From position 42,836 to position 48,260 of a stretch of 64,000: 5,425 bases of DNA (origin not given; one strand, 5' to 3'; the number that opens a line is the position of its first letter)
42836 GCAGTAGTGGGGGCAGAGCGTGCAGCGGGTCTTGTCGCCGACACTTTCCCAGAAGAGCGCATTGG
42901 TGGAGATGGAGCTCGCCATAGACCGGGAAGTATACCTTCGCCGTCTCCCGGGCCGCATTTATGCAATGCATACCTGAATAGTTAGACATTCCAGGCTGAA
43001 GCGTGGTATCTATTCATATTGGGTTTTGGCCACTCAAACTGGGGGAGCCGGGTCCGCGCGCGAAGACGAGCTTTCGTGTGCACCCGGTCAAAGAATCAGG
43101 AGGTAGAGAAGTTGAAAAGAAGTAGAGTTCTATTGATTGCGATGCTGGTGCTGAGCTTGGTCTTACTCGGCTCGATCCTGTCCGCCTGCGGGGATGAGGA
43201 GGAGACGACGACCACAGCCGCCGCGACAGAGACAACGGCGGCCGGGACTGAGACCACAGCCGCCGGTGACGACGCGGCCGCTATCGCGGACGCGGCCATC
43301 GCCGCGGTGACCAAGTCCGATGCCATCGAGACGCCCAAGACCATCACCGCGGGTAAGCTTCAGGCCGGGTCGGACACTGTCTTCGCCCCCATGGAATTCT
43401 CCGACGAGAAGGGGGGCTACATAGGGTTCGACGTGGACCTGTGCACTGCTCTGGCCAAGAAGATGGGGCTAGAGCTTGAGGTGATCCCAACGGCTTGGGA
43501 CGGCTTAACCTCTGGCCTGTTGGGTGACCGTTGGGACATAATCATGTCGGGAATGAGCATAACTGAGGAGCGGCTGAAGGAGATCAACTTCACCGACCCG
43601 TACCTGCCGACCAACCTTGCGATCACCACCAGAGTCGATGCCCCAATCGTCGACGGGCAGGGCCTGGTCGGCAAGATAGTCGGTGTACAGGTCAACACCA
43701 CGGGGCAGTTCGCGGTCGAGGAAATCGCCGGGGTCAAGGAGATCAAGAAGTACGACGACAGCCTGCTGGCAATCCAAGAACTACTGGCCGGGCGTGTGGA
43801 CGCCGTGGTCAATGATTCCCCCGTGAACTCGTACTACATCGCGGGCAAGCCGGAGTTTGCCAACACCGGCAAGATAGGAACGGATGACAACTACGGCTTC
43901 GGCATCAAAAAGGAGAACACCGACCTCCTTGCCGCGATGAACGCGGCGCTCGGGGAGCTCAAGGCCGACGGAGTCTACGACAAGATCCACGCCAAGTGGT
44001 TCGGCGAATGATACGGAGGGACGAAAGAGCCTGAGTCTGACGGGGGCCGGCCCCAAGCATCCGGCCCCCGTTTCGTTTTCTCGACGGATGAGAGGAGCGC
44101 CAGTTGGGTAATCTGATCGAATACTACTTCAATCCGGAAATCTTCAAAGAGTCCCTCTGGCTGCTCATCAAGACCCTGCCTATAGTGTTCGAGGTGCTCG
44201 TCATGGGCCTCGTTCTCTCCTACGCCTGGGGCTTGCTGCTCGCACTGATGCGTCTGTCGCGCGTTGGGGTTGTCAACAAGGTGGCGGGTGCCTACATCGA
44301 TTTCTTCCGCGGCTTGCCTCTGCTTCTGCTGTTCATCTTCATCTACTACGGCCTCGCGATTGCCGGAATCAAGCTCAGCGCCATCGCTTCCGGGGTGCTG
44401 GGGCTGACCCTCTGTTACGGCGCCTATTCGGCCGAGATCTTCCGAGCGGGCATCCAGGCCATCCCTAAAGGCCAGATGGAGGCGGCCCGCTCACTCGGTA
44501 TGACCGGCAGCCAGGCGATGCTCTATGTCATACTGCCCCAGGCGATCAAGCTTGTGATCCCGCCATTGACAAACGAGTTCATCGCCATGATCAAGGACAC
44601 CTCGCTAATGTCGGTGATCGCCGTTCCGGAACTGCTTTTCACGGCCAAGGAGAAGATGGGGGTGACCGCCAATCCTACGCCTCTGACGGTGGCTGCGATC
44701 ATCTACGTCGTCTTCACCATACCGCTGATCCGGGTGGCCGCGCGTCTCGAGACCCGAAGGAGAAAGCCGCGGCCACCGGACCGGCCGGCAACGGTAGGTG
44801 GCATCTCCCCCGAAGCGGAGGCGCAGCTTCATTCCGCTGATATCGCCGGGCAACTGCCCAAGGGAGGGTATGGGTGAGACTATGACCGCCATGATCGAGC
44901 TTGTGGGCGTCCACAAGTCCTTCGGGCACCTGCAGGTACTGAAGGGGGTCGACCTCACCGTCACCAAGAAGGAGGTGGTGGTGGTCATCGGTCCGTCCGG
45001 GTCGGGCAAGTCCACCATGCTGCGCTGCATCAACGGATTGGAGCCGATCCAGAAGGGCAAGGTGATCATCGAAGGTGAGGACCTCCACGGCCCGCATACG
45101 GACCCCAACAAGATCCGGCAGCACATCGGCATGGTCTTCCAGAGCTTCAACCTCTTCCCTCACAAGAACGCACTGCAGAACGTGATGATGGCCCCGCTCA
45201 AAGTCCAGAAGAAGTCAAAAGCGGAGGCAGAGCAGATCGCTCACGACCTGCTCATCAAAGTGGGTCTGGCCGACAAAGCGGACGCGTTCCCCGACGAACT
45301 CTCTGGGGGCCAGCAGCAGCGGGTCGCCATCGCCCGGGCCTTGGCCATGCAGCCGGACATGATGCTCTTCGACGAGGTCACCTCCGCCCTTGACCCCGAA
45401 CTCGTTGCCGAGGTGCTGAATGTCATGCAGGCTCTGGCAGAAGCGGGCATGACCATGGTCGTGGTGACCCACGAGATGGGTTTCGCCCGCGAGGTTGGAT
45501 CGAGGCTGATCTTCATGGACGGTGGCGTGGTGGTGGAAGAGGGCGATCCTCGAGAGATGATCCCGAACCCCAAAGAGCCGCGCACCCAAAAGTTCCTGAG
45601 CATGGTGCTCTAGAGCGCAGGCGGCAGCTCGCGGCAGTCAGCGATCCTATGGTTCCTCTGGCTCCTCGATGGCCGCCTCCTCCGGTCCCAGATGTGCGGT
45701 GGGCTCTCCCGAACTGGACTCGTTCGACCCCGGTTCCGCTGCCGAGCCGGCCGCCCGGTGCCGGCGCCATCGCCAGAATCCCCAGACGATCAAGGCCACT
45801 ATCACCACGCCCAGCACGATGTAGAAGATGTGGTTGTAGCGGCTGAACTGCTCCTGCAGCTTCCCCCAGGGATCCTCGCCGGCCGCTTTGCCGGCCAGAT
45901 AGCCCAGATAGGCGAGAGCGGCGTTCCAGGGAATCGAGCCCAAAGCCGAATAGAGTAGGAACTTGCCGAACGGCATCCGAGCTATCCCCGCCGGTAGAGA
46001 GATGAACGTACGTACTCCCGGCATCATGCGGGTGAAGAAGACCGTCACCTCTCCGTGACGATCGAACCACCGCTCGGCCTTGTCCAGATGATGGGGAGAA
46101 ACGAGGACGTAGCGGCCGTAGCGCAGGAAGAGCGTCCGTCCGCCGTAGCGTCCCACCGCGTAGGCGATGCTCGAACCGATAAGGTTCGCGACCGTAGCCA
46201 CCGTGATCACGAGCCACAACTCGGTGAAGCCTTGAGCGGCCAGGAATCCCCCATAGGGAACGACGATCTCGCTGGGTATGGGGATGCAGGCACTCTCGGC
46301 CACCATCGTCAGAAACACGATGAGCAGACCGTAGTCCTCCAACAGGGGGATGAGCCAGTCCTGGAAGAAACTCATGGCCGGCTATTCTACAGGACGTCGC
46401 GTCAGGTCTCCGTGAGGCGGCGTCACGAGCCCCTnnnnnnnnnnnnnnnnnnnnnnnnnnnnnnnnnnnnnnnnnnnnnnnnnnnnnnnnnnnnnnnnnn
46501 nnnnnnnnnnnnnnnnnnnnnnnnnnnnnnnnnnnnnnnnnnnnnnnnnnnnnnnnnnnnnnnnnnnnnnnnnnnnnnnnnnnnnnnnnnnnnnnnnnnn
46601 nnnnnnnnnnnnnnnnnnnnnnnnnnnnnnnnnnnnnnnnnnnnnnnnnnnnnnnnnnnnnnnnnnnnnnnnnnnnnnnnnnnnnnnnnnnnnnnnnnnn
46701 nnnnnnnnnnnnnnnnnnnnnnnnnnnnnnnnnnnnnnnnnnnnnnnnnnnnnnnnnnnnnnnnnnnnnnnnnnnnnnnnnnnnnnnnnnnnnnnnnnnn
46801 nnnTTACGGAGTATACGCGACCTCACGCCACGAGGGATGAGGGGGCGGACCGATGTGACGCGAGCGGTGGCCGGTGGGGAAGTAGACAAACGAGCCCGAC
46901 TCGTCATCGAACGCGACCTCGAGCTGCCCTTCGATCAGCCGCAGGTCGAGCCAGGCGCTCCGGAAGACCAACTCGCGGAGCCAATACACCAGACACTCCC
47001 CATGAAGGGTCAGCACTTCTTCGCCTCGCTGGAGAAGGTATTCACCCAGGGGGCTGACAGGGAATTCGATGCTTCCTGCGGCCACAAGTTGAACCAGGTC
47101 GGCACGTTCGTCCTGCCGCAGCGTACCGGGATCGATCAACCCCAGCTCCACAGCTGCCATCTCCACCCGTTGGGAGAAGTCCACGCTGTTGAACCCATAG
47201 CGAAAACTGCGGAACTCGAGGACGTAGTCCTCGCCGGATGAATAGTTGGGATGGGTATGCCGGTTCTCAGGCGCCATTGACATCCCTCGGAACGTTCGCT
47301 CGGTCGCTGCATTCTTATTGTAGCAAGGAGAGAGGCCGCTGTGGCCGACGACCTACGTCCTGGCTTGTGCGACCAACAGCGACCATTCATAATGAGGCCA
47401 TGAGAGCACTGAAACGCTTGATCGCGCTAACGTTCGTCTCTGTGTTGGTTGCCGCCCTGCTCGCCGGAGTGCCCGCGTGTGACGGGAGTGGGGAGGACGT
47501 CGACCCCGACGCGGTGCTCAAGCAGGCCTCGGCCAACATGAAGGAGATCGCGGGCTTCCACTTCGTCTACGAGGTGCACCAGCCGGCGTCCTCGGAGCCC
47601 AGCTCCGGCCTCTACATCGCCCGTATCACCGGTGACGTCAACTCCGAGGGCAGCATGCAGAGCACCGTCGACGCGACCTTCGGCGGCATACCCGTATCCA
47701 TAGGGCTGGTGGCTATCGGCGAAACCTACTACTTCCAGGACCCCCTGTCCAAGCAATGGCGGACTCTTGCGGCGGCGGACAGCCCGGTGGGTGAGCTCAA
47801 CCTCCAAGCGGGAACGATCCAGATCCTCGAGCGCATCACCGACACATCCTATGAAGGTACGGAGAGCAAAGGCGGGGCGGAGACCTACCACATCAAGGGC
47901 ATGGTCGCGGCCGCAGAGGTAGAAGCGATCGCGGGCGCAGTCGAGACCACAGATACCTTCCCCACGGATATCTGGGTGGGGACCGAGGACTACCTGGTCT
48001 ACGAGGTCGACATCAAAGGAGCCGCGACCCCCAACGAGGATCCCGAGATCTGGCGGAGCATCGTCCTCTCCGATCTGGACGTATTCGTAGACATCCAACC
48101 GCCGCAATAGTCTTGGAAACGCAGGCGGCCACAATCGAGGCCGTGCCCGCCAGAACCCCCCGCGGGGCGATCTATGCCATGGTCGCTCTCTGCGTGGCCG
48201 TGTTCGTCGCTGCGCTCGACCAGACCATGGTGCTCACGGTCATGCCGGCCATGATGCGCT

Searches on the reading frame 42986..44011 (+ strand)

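Call 10: search_protein_families(library=pfam, proteins=[window:42986-44011:+], max_evalue=0.00001)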
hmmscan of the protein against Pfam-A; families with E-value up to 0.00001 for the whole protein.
window:42986-44011:+ (341 aa): 2 families
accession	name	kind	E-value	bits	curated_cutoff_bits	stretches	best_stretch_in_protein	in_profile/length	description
PF00497.25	SBP_bac_3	-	1.6e-39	135.2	26.4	1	125-341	1-132/132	Bacterial extracellular solute-binding proteins, family 3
PF10613.14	Lig_chan-Glu_bd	-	5.1e-08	33.5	30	1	147-216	44-112/115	Ligated ion channel L-glutamate- and glycine-binding site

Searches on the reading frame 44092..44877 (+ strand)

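Call 10: search_protein_families(library=pfam, proteins=[window:44092-44877:+], max_evalue=0.00001)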
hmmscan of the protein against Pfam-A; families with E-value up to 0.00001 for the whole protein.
window:44092-44877:+ (261 aa): 1 family
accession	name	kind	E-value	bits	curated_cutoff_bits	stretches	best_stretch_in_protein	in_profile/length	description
PF00528.27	BPD_transp_1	-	1e-25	91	26.4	1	45-225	3-184/184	Binding-protein-dependent transport system inner membrane component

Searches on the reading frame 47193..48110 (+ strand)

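Call 10: search_protein_families(library=pfam, proteins=[window:47193-48110:+], max_evalue=0.00001)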
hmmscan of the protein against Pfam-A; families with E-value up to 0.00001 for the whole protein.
window:47193-48110:+ (305 aa): 1 family
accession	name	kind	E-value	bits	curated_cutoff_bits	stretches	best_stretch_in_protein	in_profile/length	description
PF07161.20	LppX_LprAFG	-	3e-19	70.1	24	1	104-265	1-161/192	LppX_LprAFG lipoprotein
